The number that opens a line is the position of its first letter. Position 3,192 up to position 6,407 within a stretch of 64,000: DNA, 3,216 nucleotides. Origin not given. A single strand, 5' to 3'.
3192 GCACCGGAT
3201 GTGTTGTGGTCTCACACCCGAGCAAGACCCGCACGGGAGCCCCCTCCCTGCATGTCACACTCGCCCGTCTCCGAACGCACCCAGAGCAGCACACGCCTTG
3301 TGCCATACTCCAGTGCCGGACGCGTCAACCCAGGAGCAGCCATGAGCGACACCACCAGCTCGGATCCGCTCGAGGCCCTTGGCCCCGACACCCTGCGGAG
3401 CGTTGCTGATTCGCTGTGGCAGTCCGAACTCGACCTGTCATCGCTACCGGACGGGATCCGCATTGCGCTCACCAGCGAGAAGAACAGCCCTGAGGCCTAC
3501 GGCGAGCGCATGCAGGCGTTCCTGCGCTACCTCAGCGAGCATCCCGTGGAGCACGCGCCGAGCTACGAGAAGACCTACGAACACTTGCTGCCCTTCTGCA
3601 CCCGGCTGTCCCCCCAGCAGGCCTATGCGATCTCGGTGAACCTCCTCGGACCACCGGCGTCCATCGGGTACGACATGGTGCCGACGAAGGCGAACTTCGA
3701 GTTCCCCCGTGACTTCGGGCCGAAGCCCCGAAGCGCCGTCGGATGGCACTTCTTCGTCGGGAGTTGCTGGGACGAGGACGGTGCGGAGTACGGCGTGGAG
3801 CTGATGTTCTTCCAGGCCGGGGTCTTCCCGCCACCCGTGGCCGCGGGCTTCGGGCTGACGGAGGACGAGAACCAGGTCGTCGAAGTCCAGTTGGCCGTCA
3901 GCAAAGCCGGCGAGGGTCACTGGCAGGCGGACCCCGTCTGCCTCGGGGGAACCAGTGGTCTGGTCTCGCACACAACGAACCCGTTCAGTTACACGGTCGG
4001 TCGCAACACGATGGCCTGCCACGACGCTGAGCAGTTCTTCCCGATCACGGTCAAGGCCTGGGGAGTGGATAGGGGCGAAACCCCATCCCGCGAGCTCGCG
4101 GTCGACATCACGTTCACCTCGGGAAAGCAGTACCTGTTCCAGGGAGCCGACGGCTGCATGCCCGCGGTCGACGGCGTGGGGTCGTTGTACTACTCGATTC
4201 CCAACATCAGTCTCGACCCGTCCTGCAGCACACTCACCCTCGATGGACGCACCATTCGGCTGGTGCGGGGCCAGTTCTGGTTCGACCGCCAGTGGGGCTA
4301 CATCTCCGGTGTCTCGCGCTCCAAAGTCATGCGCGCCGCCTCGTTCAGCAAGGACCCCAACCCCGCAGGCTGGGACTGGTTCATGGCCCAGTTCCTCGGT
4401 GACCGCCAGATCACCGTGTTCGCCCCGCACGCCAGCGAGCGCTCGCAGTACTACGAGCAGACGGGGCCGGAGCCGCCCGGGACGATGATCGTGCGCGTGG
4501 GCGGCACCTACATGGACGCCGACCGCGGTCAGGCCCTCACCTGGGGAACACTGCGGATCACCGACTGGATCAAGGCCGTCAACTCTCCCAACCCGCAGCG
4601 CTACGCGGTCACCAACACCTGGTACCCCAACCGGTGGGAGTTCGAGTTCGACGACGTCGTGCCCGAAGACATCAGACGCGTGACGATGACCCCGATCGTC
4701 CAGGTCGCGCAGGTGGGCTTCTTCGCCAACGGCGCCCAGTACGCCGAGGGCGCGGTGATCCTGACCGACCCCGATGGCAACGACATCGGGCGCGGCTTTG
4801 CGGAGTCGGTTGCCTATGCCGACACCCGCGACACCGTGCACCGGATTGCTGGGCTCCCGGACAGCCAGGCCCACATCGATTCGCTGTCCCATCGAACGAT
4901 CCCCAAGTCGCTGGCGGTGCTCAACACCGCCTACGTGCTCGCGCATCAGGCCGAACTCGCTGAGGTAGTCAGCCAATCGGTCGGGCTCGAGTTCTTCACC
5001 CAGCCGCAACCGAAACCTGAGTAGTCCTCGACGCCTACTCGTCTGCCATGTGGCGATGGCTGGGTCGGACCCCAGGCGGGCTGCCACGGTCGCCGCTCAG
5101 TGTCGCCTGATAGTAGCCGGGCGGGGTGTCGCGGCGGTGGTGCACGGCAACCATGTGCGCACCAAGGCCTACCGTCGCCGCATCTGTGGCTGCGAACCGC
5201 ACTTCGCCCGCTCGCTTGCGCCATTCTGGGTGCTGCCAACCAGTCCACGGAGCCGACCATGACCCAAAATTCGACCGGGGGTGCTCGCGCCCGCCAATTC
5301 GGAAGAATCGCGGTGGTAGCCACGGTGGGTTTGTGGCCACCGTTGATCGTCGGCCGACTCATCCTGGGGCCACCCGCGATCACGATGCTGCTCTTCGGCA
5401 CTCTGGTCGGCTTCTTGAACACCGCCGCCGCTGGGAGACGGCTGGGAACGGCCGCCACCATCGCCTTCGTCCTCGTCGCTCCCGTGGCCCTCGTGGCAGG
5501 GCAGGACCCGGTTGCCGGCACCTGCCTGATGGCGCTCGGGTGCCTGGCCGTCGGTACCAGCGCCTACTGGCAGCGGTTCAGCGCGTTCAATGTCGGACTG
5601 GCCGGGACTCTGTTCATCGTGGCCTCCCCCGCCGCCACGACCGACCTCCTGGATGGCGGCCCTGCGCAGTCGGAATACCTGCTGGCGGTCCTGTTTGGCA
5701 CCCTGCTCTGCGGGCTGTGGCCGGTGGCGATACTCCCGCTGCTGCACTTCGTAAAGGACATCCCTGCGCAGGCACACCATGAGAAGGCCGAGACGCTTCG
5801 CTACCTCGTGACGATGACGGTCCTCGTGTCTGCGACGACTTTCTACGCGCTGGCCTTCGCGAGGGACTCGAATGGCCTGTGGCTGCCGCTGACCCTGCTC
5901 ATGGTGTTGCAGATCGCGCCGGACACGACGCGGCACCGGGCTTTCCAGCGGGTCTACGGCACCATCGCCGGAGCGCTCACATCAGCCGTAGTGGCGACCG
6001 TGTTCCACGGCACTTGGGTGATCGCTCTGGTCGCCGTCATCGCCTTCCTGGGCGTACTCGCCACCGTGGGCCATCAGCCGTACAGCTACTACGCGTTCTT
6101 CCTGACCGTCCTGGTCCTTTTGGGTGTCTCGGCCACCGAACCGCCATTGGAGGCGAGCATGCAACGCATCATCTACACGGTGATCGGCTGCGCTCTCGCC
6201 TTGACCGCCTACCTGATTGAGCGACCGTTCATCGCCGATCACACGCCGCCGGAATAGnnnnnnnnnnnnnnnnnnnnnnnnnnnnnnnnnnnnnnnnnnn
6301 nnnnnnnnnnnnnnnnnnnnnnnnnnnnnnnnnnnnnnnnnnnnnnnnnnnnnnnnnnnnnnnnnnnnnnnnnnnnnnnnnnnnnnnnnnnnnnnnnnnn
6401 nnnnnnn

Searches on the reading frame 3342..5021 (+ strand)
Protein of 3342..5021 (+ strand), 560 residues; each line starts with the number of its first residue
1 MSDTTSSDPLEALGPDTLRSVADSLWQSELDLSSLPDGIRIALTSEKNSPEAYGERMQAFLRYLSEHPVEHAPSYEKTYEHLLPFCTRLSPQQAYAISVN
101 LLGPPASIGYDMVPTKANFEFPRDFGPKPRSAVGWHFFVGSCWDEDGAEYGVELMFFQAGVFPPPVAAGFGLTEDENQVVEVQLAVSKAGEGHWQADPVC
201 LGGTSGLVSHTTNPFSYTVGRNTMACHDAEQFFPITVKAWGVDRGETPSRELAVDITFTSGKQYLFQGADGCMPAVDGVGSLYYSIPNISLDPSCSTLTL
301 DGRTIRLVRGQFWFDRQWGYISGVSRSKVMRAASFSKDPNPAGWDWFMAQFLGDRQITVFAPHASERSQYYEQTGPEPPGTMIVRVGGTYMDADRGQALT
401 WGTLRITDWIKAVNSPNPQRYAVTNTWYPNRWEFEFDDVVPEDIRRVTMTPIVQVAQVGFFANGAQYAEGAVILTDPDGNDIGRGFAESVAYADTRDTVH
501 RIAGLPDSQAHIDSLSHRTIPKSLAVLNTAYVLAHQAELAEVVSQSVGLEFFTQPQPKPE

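Call 51: find_homologous_proteins(query=window:3342-5021:+, max_evalue=1e-50)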
Query seq(560 aa) (560 aa): 361 proteins with E <= 1e-50 among 8000 candidates; the best 120 are listed.
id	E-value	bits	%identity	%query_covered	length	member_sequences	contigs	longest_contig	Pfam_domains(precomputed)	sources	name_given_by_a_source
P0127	0.0e+0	1135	85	99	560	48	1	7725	PF07143.18,PF17186.11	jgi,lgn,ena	-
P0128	0.0e+0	1048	77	99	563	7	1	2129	PF07143.18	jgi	jgi:predicted secreted hydrolase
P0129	0.0e+0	1032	79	97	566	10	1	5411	PF07143.18,PF17186.11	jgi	jgi:predicted secreted hydrolase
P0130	0.0e+0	1013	75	99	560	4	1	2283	PF07143.18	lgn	-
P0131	0.0e+0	1011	75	100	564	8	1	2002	PF07143.18,PF17186.11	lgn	-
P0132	1.5e-298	1010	76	97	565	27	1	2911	PF07143.18,PF17186.11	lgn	-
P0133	6.7e-285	965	73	98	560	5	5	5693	PF07143.18,PF17186.11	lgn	-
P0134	1.5e-284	963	75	96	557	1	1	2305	PF07143.18,PF17186.11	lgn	-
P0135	6.4e-283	958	71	99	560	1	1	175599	PF07143.18,PF17186.11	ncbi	-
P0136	1.5e-282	957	70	99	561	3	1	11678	PF07143.18,PF17186.11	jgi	jgi:predicted secreted hydrolase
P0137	7.7e-280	948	69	100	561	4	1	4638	PF07143.18,PF17186.11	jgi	jgi:predicted secreted hydrolase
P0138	1.6e-278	943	70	99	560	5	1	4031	PF07143.18,PF17186.11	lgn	-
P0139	1.6e-277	940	70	97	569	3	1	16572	PF07143.18,PF17186.11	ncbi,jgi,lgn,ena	ncbi:MAG: lipocalin-like domain-containing protein [Actinomycetes bacterium]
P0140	5.6e-276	935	70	99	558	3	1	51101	PF07143.18,PF17186.11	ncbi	-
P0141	2.1e-271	920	85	81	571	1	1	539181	PF07143.18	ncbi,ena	-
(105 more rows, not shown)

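Call 52: find_encoding_contigs(protein=P0127, flank=6000, max_places=3)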
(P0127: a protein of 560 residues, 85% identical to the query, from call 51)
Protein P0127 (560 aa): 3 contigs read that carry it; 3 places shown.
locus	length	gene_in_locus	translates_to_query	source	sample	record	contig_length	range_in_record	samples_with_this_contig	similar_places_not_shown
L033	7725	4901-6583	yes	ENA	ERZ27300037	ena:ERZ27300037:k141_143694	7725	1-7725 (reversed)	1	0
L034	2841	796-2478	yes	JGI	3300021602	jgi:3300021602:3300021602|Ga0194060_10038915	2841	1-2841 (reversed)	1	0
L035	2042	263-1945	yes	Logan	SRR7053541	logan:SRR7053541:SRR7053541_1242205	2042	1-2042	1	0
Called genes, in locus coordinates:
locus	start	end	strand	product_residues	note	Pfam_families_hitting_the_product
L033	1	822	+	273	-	?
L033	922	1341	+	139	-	PF02566:OsmC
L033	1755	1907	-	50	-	-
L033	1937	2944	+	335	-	PF02275:CBAH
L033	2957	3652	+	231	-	PF03458:Gly_transporter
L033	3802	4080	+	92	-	PF05015:HigB-like_toxin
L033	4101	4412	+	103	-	PF01381:HTH_3 (weak)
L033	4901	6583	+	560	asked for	PF07143:AttH, PF17186: (faint)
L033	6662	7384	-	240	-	PF14329:DUF4386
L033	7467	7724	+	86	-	?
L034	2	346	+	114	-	?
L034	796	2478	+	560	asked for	PF07143:AttH, PF17186: (faint)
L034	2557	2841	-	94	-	?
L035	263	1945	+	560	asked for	PF07143:AttH, PF17186: (faint)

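Call 53: find_encoding_contigs(protein=P0141, flank=10000, max_places=2)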
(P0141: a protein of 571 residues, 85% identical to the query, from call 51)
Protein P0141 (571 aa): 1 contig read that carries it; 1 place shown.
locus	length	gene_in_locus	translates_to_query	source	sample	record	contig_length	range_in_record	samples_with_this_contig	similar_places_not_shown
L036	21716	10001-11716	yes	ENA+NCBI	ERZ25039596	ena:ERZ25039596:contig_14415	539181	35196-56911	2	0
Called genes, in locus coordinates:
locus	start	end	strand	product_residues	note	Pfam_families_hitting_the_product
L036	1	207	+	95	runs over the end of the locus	-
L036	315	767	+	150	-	PF01575:MaoC_dehydratas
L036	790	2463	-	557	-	PF07167:PhaC_N, PF00561:Abhydrolase_1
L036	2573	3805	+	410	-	PF06850:PHB_depo_C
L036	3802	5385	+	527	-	PF00501:AMP-binding, PF13193:AMP-binding_C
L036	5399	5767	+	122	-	PF08818:DUF1801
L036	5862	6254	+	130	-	PF13396:PLDc_N (weak), PF09851:SHOCT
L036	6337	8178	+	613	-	PF00884:Sulfatase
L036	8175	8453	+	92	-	-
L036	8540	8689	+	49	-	-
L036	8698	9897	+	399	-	PF04055:Radical_SAM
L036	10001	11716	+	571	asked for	PF07143:AttH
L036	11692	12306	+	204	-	PF07931:CPT, PF13238:AAA_18 (faint)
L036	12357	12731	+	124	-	PF04237:YjbR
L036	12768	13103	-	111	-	-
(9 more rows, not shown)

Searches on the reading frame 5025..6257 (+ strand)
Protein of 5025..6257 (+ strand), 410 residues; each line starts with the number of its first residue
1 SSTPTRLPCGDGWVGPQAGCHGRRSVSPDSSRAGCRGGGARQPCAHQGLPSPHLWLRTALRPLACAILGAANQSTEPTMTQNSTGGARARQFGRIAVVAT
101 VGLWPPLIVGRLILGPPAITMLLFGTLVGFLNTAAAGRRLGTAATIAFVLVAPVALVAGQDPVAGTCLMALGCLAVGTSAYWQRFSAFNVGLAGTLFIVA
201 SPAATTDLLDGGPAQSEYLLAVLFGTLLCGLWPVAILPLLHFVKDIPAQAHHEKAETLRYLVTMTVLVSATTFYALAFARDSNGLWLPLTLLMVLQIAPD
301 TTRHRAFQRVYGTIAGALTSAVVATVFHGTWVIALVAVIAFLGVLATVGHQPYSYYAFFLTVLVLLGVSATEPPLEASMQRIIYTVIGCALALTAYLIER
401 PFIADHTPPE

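Call 66: search_protein_families(library=pfam, proteins=[window:5025-6257:+], max_evalue=0.00001)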
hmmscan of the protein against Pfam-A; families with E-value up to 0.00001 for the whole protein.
window:5025-6257:+ (410 aa): 1 family
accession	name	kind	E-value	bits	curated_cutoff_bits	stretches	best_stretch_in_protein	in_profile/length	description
PF13515.12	FUSC_2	-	1.4e-19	70.9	25.6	1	278-394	8-125/126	Fusaric acid resistance protein-like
